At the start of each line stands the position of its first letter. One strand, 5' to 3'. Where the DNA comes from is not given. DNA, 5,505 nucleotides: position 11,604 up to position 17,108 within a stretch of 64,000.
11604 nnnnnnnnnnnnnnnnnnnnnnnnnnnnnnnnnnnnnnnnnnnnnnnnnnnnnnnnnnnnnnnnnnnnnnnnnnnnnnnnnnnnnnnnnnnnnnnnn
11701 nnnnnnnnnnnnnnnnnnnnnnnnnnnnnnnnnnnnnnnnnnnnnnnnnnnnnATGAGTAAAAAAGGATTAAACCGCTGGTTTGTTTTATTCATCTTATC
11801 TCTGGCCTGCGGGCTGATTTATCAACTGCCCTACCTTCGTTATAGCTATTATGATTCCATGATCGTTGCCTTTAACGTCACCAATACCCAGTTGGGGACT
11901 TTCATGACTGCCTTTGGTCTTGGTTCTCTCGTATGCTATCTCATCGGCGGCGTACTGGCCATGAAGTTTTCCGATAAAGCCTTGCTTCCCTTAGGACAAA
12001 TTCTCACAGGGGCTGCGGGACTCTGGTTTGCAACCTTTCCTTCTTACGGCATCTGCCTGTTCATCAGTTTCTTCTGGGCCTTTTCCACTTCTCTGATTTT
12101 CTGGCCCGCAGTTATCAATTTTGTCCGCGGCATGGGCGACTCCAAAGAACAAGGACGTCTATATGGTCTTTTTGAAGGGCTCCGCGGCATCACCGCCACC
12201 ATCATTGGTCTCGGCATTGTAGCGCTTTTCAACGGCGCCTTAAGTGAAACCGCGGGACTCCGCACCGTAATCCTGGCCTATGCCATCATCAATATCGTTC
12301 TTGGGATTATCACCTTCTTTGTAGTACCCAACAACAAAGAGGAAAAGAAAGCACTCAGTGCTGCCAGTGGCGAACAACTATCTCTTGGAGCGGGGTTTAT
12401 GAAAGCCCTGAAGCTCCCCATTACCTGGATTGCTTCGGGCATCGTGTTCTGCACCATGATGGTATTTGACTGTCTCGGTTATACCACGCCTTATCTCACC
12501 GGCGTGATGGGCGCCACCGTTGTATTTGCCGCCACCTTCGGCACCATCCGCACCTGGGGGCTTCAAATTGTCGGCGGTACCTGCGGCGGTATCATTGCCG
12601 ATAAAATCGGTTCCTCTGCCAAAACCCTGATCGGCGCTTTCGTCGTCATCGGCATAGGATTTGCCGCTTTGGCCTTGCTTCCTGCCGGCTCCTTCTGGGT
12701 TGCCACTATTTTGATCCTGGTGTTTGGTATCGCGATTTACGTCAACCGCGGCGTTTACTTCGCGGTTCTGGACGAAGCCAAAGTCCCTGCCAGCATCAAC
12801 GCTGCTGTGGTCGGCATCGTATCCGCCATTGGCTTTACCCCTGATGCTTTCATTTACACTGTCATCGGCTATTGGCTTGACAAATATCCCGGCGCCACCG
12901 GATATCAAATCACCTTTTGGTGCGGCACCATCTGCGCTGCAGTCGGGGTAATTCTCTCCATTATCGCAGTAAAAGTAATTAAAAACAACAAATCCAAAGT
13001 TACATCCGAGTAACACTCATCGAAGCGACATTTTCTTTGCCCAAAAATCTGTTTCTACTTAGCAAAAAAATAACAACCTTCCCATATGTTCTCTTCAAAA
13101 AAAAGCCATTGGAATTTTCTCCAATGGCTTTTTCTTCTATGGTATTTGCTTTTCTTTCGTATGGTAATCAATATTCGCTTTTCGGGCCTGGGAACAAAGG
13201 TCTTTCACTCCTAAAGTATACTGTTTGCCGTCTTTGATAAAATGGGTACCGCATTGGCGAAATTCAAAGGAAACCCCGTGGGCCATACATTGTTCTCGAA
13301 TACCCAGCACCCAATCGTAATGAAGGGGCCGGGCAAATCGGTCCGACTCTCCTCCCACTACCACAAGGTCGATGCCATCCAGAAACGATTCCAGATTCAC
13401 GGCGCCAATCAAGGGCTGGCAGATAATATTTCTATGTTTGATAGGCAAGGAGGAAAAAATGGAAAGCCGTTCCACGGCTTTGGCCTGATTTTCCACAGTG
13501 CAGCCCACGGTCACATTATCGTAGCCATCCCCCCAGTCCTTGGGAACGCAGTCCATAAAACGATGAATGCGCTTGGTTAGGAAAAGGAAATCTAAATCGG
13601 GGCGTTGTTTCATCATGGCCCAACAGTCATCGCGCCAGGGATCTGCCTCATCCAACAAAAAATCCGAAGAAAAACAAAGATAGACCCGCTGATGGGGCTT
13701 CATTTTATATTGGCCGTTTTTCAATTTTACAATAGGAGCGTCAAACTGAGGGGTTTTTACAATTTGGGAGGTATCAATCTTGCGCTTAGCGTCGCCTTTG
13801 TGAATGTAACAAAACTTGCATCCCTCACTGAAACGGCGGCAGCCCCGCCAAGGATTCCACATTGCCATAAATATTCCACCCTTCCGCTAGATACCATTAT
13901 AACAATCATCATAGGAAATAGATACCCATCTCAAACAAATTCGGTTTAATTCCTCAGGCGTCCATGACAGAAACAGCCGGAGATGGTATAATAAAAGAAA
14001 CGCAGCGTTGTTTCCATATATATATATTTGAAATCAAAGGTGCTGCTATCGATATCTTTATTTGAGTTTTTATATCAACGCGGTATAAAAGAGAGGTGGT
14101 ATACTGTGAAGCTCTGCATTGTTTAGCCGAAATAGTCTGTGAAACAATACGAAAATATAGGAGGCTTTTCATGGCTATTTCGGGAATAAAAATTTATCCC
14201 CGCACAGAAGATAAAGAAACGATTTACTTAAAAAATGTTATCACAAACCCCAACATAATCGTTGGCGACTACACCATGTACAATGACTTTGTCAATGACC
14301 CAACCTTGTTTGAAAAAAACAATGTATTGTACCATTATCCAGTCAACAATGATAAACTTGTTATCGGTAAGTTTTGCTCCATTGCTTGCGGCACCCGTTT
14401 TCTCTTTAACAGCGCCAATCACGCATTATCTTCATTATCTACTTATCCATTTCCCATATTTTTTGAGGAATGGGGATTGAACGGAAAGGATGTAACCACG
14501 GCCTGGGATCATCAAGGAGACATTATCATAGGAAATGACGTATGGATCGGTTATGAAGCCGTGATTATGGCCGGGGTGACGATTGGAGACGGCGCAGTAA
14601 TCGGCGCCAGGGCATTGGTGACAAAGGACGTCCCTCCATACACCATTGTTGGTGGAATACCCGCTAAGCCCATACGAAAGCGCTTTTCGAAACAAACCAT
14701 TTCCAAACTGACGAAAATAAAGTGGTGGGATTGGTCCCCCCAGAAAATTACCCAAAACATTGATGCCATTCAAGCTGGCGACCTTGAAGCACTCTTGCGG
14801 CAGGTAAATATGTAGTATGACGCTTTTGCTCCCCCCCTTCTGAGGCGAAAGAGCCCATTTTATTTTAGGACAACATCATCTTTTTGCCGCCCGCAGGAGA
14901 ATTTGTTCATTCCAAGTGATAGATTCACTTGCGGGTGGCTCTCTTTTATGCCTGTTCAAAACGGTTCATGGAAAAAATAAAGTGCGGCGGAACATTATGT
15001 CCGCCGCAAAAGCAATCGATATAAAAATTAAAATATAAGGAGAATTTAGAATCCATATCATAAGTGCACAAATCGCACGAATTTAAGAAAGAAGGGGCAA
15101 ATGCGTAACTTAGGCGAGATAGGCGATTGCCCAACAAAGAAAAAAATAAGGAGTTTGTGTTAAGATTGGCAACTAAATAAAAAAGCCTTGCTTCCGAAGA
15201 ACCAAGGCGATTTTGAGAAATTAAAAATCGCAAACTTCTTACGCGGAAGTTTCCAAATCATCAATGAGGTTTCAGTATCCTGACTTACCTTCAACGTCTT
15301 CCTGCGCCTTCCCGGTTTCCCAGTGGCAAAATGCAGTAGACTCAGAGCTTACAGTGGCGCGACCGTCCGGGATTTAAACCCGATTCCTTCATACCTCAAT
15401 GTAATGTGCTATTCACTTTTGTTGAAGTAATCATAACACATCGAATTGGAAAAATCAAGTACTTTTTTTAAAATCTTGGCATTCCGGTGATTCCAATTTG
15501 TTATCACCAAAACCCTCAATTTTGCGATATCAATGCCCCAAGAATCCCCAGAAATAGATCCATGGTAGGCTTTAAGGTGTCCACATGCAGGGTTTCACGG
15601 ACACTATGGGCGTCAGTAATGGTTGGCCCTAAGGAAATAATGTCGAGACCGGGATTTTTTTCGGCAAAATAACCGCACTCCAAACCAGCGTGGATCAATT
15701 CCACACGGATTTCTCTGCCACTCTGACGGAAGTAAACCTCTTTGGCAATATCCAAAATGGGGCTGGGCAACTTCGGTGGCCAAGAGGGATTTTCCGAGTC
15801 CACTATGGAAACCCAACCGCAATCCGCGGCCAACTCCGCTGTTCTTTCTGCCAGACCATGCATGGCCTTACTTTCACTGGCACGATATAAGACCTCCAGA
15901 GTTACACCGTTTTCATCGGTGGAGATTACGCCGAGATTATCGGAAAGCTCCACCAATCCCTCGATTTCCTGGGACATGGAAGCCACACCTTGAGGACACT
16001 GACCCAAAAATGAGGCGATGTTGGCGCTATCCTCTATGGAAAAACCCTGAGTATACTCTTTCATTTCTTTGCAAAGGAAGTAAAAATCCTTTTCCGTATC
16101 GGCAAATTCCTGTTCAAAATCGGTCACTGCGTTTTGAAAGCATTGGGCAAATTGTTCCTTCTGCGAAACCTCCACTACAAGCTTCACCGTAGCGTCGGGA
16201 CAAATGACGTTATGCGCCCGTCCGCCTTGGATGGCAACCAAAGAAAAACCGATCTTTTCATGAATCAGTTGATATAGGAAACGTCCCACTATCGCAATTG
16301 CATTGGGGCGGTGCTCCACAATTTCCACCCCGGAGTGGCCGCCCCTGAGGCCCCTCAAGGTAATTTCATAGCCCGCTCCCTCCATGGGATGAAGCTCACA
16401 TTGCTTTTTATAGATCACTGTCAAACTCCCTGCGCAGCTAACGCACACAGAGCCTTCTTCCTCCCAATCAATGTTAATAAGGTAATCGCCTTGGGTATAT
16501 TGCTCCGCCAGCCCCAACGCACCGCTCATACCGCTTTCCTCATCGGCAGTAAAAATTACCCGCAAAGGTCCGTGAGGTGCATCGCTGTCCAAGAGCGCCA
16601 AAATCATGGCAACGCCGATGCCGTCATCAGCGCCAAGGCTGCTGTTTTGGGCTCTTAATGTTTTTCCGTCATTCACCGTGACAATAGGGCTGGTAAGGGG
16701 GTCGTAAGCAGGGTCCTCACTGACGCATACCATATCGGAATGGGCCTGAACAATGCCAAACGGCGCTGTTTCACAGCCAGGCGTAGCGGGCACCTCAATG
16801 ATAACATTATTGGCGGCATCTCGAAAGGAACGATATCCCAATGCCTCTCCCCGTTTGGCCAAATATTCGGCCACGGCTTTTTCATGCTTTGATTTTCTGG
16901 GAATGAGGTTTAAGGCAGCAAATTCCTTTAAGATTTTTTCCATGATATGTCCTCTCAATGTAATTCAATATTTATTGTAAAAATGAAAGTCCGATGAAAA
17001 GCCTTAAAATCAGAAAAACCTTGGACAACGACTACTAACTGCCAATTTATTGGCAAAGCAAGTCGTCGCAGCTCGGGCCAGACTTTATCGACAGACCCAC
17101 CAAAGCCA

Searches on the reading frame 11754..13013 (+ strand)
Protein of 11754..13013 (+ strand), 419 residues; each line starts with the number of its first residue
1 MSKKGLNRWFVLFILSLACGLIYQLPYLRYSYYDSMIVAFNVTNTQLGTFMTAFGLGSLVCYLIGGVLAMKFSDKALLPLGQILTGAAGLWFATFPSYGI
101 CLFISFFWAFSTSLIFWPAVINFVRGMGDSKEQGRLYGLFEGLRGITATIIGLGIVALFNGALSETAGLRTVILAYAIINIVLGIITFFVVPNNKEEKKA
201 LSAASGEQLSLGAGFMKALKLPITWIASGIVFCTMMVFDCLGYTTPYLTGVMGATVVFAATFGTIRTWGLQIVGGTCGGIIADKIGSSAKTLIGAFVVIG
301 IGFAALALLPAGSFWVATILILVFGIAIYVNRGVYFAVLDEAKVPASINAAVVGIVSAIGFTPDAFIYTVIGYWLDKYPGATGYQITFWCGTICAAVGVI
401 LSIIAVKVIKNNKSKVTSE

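Call 15: search_protein_families(library=pfam, proteins=[window:11754-13013:+])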
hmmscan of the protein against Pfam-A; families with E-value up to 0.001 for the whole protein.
window:11754-13013:+ (419 aa): 2 families
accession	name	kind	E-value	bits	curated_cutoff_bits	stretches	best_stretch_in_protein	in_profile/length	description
PF07690.21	MFS_1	-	1.2e-21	77.5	33.4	1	35-338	22-318/347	Major Facilitator Superfamily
PF13347.12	MFS_2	-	4.5e-05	22.6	27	1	145-330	147-330/427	MFS/sugar transport protein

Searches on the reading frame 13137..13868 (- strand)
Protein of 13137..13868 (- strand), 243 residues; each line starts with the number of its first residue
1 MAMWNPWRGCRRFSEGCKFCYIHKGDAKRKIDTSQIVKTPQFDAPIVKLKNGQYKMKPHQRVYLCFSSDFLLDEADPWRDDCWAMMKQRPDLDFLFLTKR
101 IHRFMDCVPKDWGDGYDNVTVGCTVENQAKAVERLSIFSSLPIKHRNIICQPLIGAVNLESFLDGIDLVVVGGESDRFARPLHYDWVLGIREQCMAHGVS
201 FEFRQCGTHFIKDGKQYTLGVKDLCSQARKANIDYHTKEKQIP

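Call 15: search_protein_families(library=pfam, proteins=[window:13137-13868:-])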
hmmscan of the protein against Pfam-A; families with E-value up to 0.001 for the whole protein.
window:13137-13868:- (243 aa): 1 family
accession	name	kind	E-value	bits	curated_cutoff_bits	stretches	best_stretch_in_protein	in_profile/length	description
PF07505.17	DUF5131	-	3.5e-44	151.6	28.9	1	3-213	10-222/243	Protein of unknown function (DUF5131)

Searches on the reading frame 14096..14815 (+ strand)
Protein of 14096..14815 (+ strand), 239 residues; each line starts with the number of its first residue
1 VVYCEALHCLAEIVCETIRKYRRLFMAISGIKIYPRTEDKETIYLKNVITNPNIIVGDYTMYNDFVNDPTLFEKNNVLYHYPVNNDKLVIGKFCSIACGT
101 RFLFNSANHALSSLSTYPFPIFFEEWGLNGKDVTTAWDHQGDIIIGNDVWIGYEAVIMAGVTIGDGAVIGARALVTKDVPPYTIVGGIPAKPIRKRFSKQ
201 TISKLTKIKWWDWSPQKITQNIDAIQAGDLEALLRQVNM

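Call 15: search_protein_families(library=pfam, proteins=[window:14096-14815:+])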
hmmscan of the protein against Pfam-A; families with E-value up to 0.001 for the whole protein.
window:14096-14815:+ (239 aa): 2 families
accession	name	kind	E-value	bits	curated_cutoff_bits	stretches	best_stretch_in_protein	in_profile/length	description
PF00132.30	Hexapep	-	1.1e-10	41.2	27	1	142-177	1-36/36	Bacterial transferase hexapeptide (six repeats)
PF14602.12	Hexapep_2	-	1.5e-06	28.2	27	1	143-171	2-28/34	Hexapeptide repeat of succinyl-transferase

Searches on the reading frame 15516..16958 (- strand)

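Call 16: search_protein_families(library=pfam, proteins=[window:15516-16958:-])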
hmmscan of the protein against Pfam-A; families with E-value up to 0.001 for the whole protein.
window:15516-16958:- (480 aa): 3 families
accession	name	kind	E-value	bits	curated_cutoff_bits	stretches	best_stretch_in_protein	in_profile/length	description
PF01546.33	Peptidase_M20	-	2e-11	44.6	24.6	1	71-473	3-204/206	Peptidase family M20/M25/M40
PF07687.19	M20_dimer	-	8e-09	35.9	21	1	200-287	2-105/107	Peptidase dimerisation domain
PF04389.22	Peptidase_M28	-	0.0006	20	21.3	1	68-164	15-93/193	Peptidase family M28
